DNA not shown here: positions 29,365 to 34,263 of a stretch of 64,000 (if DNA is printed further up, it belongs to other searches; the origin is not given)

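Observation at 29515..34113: Giant SF1 helicase + Vsr-like nuclease fusion next to AbiE: candidate single-protein anti-phage nuclease-helicase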

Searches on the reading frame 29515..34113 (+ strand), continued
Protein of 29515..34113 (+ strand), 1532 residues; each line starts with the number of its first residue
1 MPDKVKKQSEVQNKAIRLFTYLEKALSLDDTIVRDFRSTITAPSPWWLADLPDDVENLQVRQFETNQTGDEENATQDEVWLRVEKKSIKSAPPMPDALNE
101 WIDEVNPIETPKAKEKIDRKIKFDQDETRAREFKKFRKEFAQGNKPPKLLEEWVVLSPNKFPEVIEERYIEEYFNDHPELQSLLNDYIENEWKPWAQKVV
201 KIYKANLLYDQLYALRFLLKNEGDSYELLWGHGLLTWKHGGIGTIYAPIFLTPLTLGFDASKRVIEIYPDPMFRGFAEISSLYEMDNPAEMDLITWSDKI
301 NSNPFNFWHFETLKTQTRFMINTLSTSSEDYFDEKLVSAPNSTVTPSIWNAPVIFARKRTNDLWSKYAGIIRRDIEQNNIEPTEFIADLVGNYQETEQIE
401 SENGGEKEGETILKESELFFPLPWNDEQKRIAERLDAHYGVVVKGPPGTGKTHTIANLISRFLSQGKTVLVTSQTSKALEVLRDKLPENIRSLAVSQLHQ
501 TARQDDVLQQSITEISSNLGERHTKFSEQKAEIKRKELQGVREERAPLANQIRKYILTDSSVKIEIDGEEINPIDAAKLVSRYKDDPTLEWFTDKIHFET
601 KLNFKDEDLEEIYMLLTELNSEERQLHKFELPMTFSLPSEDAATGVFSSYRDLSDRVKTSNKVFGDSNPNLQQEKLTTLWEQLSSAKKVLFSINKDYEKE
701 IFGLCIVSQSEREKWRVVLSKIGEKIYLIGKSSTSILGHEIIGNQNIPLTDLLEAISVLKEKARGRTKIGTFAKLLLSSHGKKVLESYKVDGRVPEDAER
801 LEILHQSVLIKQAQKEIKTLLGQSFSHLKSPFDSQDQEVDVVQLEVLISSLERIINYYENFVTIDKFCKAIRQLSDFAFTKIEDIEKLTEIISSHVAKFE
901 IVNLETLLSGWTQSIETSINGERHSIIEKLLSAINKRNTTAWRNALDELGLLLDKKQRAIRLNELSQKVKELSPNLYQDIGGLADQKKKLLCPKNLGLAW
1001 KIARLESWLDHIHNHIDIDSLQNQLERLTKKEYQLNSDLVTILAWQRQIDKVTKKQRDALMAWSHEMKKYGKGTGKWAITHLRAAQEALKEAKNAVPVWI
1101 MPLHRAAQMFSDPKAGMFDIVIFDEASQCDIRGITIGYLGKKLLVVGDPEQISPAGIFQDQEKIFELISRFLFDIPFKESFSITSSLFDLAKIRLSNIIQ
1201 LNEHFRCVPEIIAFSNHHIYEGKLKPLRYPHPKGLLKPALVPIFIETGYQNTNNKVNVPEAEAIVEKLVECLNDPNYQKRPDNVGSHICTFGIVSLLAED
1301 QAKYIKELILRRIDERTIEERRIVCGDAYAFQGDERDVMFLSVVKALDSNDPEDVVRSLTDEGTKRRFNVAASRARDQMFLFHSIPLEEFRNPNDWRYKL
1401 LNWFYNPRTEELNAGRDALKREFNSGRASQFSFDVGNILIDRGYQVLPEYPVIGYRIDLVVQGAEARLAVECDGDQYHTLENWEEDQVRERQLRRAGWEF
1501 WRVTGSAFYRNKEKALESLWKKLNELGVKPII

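Call 27: get_annotated_region(hit=H1, flank=6000)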
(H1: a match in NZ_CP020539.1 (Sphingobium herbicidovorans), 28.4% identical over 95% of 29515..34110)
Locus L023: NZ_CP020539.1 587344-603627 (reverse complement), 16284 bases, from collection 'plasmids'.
description: Sphingobium herbicidovorans strain MH plasmid pMSHV, complete sequence
organism: Sphingobium herbicidovorans (NCBI taxid 76947)
taxonomy: Bacteria; Pseudomonadota; Alphaproteobacteria; Sphingomonadales; Sphingomonadaceae; Sphingobium; Sphingobium herbicidovorans
host: -; source: cell culture,soil; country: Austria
typing (MOB-suite, as given by PLSDB): conjugative; replicon rep_cluster_545; relaxase MOBP; mating-pair formation MPF_T
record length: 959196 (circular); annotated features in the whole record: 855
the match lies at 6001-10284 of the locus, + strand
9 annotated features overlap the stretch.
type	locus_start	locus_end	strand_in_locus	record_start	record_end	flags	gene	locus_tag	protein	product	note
CDS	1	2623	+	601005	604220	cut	-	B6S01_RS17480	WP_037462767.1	site-specific DNA-methyltransferase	GO:0009307 - DNA restriction-modification system [Evidence IEA]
CDS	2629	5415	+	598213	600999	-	-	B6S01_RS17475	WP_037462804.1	BPTD_3080 family restriction endonuclease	-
CDS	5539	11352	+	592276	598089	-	-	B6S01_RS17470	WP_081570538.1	DUF3320 domain-containing protein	-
CDS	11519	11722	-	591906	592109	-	-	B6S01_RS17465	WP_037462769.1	hypothetical protein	-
CDS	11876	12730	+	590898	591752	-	-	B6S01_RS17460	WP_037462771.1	type IV toxin-antitoxin system AbiEi family antitoxin domain-containing protein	-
CDS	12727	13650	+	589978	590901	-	-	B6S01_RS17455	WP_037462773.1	nucleotidyl transferase AbiEii/AbiGii toxin family protein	-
CDS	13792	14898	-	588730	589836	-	-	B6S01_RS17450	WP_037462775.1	relaxase/mobilization nuclease domain-containing protein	-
CDS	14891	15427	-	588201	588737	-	mobC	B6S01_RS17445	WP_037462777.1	plasmid mobilization relaxosome protein MobC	-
CDS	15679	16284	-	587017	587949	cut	-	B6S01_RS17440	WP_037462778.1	ParB/RepB/Spo0J family partition protein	GO:0007059 - chromosome segregation [Evidence IEA]; GO:0000910 - cytokinesis [Evidence IEA]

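Call 28: get_annotated_region(hit=H24, flank=6000)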
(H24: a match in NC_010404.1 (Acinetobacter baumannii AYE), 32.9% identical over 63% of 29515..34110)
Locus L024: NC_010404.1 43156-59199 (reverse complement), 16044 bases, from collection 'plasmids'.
description: Acinetobacter baumannii AYE plasmid p3ABAYE, complete sequence
organism: Acinetobacter baumannii AYE (NCBI taxid 509173)
taxonomy: Bacteria; Pseudomonadota; Gammaproteobacteria; Moraxellales; Moraxellaceae; Acinetobacter; Acinetobacter baumannii; Acinetobacter baumannii AYE
host: -; source: -; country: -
typing (MOB-suite, as given by PLSDB): mobilizable; replicon rep_cluster_639; relaxase MOBP
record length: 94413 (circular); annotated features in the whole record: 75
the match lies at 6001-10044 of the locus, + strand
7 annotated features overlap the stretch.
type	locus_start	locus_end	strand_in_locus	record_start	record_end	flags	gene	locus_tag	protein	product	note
CDS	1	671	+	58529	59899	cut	-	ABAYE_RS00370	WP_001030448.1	hypothetical protein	-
CDS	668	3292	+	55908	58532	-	pglZ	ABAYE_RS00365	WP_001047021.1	BREX-1 system phosphatase PglZ type A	-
CDS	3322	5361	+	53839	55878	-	brxL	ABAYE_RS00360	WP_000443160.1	protease Lon-related BREX system protein BrxL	GO:0008150 - biological_process [Evidence IEA]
CDS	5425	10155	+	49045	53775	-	-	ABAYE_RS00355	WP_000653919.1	AAA domain-containing protein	-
CDS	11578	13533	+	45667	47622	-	-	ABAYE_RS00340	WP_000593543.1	AAA family ATPase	-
CDS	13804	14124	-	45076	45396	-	-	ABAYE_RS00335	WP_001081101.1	type II toxin-antitoxin system Phd/YefM family antitoxin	-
CDS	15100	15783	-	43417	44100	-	-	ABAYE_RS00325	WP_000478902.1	hypothetical protein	-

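Call 29: search_protein_families(library=ncbifam, proteins=[L023:5539-11349:+, L024:5425-10152:+], max_evalue=0.00001)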
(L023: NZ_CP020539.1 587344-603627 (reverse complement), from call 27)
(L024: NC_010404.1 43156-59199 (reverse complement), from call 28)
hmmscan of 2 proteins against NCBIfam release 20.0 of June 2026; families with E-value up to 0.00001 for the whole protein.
L023:5539-11349:+ (1937 aa): 4 families
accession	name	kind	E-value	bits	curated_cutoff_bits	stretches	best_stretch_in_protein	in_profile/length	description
NF058533.1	antiphage_ProA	equivalog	1.6e-82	277.9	1500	2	480-1578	643-1707/1903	anti-phage protein ProA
NF042953.1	Hhe_antiphage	equivalog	2.1e-45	154.7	2000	2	1166-1570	1260-1676/1797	DUF4011 domain-containing anti-phage protein Hhe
NF040671.1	PLuB_AAA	exception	3.7e-23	80.9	999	1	1188-1458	963-1247/1256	PLuB system helicase-like protein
TIGR00376.1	TIGR00376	hypoth_equivalog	2.3e-22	79.2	348.9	2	503-611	176-277/639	IGHMBP2 family helicase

L024:5425-10152:+ (1576 aa): 6 families
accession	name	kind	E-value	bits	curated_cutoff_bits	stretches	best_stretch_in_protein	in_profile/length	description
NF058533.1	antiphage_ProA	equivalog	7.9e-65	219.2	1500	1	435-1536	642-1706/1903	anti-phage protein ProA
NF042953.1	Hhe_antiphage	equivalog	7.9e-42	142.9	2000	2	1124-1559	1260-1706/1797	DUF4011 domain-containing anti-phage protein Hhe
TIGR00376.1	TIGR00376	hypoth_equivalog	2.1e-26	92.6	348.9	2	447-564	163-281/639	IGHMBP2 family helicase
NF040671.1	PLuB_AAA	exception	1.9e-25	88.5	999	2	1145-1399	962-1231/1256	PLuB system helicase-like protein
TIGR01447.1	recD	equivalog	1e-06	27.7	310.15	0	434-481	140-187/597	exodeoxyribonuclease V subunit alpha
TIGR01448.2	helicase_RecD2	equivalog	4.2e-06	25.2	500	0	439-492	313-366/713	SF1B family DNA helicase RecD2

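Call 30: search_protein_families(library=pfam, proteins=[L023:5539-11349:+, L024:5425-10152:+], max_evalue=0.00001)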
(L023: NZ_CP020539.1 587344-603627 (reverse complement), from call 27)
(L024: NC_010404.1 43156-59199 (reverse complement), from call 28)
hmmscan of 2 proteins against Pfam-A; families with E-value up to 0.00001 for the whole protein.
L023:5539-11349:+ (1937 aa): 7 families
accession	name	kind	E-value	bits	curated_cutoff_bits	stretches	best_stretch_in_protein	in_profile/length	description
PF18741.7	MTES_1575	-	2.4e-29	101.7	38.2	1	1481-1574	1-96/96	REase_MTES_1575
PF13086.12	AAA_11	-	1e-15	58.7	27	2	487-597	2-126/257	AAA domain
PF13087.12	AAA_12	-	9.8e-14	51.8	27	1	1271-1437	17-191/195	AAA domain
PF13604.12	AAA_30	-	1.1e-10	42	27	1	487-552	2-69/191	AAA domain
PF13245.12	AAA_19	-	3.2e-09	37.5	25.1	0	493-556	3-68/134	AAA domain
PF11784.13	DUF3320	-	1.7e-08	34.7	25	1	1786-1833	2-49/50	Protein of unknown function (DUF3320)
PF04480.18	DUF559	-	4.9e-06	26.8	20.6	0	1481-1574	17-108/109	Protein of unknown function (DUF559)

L024:5425-10152:+ (1576 aa): 6 families
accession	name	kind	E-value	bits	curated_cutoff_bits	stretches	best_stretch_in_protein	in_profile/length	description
PF18741.7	MTES_1575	-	6.6e-32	109.9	38.2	1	1440-1533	1-96/96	REase_MTES_1575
PF13087.12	AAA_12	-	1.3e-20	74.2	27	1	1214-1397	4-191/195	AAA domain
PF13086.12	AAA_11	-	1.9e-18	67.6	27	1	443-610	2-147/257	AAA domain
PF13604.12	AAA_30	-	1.3e-11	45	27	1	443-505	2-66/191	AAA domain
PF13245.12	AAA_19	-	5.6e-09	36.7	25.1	0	447-508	1-64/134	AAA domain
PF04851.21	ResIII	-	1.9e-06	28.3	22.5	1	445-583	6-147/164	Type III restriction enzyme, res subunit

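Call 31: search_protein_families(library=padloc, proteins=[L023:5539-11349:+, L024:5425-10152:+], max_evalue=0.00001)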
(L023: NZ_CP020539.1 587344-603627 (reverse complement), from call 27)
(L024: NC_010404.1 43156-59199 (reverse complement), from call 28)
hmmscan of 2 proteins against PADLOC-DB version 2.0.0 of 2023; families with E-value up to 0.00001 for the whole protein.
L023:5539-11349:+ (1937 aa): 6 families
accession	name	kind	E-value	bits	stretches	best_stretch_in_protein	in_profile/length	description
PDLC05009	PDC-S37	-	2.2e-75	252.4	2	906-1931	661-1533/1550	-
PDLC03920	MkoA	-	6.2e-35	118.8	2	1182-1437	786-1073/1112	-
PDLC03924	MkoC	-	8e-30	101.7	1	1185-1439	668-943/1136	-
PDLC02194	Hhe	-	1.6e-25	86.6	2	1166-1568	1359-1774/1911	-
PDLC03921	MkoA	-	7.7e-23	78.2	2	487-541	1027-1084/1607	-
PDLC04140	mad8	-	1e-06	26.5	1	500-592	26-114/314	mads_8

L024:5425-10152:+ (1576 aa): 5 families
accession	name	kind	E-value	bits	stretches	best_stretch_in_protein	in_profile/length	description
PDLC05009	PDC-S37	-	1.7e-68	229.6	2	817-1541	604-1346/1550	-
PDLC03920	MkoA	-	2.2e-39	133.6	2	1137-1399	783-1075/1112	-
PDLC03924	MkoC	-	1.6e-38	130.5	1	1107-1432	620-976/1136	-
PDLC02194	Hhe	-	6.8e-37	124.3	2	1120-1537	1355-1784/1911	-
PDLC03921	MkoA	-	6.4e-28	95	2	1146-1427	1297-1595/1607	-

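Call 46: list_cluster_members(proteins=[window:29515-34110:+, window:25818-27299:+, window:38338-39147:+, window:34432-35376:+, window:10235-13522:+])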
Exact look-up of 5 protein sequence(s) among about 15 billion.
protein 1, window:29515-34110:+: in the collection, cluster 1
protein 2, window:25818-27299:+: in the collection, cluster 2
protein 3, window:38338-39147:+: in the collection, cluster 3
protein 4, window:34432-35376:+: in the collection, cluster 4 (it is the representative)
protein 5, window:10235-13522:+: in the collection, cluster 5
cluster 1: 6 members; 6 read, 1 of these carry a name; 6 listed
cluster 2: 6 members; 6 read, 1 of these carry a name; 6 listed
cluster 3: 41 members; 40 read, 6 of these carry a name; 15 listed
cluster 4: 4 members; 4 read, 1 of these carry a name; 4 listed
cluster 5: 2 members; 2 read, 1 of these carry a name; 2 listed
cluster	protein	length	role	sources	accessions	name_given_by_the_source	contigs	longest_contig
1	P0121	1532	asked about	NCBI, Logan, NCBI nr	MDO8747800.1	MAG: AAA domain-containing protein [Candidatus Omnitrophota bacterium] | AAA domain-containing protein [Candidatus Omnitrophota bacterium]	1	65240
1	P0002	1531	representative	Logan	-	-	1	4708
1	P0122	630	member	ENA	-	-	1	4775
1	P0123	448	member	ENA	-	-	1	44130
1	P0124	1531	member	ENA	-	-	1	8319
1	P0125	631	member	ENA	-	-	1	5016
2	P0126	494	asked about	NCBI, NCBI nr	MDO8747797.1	MAG: aminodeoxychorismate synthase component I [Candidatus Omnitrophota bacterium] | aminodeoxychorismate synthase component I [Candidatus Omnitrophota bacterium]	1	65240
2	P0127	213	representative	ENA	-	-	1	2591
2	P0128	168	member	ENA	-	-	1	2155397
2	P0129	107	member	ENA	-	-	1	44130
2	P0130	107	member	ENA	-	-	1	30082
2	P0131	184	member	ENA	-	-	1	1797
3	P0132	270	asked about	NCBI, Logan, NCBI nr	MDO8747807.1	MAG: aminotransferase class IV [Candidatus Omnitrophota bacterium] | aminotransferase class IV [Candidatus Omnitrophota bacterium]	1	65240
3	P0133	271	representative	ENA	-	-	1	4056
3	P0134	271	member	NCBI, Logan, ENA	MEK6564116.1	MAG: aminotransferase class IV [Candidatus Omnitrophota bacterium]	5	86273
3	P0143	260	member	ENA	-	-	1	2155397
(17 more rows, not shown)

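Call 48: find_encoding_contigs(protein=P0143, flank=10000, max_places=2)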
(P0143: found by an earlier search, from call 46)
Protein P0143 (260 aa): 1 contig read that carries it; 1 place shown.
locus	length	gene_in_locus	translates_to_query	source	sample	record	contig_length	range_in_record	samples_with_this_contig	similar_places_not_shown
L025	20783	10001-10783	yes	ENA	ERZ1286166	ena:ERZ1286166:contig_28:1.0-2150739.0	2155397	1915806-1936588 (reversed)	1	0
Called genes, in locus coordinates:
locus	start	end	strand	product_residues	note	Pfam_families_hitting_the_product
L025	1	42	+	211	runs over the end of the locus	PF03425:CBM_11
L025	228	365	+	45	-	-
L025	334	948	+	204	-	PF01740:STAS (weak), PF07238:PilZ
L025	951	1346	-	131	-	PF08148:DSHCT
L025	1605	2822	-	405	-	PF00270:DEAD, PF04851:ResIII, PF22527:DEXQc_Suv3 (weak), PF00271:Helicase_C (weak)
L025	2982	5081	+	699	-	PF01588:tRNA_bind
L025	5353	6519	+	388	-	PF09924:LPG_synthase_C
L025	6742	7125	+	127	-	PF04715:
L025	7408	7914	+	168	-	PF00425:Chorismate_bind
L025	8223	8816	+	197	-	PF13173:AAA_14, PF13635:DUF4143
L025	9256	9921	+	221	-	PF01797:Y1_Tnp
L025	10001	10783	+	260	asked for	PF01063:Aminotran_4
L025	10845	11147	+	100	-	-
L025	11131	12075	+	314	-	PF07719:TPR_2 (faint), PF13428:TPR_14 (faint), PF13432:TPR_16 (faint), PF14559:TPR_19 (weak), PF12895:ANAPC3 (weak), PF12969:DUF3857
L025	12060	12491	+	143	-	-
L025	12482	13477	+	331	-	-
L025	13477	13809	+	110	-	PF00515:TPR_1 (faint), PF07719:TPR_2 (faint), PF13431:TPR_17 (faint)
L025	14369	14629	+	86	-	PF01435:Peptidase_M48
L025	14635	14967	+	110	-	PF01435:Peptidase_M48 (weak)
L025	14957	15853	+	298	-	PF07238:PilZ (weak)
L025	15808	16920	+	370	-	-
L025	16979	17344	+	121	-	-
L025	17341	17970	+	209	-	PF00730:HhH-GPD, PF00633:HHH (weak)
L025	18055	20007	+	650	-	PF01433:Peptidase_M1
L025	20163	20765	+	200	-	PF01103:Omp85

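Call 69: find_encoding_contigs(protein=P0008, flank=7000, max_places=1)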
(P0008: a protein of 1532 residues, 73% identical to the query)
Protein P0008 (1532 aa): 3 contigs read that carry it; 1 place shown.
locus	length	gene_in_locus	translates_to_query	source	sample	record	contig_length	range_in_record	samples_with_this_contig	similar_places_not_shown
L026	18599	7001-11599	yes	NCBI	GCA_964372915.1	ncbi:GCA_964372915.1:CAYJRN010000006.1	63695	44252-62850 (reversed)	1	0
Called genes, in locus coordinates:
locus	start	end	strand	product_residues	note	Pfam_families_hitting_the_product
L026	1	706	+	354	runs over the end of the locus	PF01300:Sua5_yciO_yrdC, PF01451:LMWPc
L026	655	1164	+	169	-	PF02502:LacAB_rpiB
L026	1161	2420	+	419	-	PF00464:SHMT, PF00155:Aminotran_1_2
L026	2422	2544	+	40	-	-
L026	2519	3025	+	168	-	PF22811:Zn_ribbon_NrdR, PF03477:ATP-cone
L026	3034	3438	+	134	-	PF02577:BFN_dom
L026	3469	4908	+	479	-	PF01743:PolyA_pol, PF12627:PolyA_pol_RNAbd, PF01966:HD, PF13735:tRNA_NucTran2_2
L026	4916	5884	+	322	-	PF01661:Macro, PF00293:NUDIX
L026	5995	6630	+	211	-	-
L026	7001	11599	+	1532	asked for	PF13086:AAA_11, PF13245:AAA_19 (faint), PF13604:AAA_30 (weak), PF05127:NAT10_TcmA_helicase (faint), PF13087:AAA_12, PF18741:MTES_1575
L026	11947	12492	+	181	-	PF01909:NTP_transf_2, PF18765:Polbeta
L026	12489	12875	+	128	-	-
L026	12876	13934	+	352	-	PF17761:DUF1016_N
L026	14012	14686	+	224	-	-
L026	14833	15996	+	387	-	PF01053:Cys_Met_Meta_PP, PF00155:Aminotran_1_2 (weak)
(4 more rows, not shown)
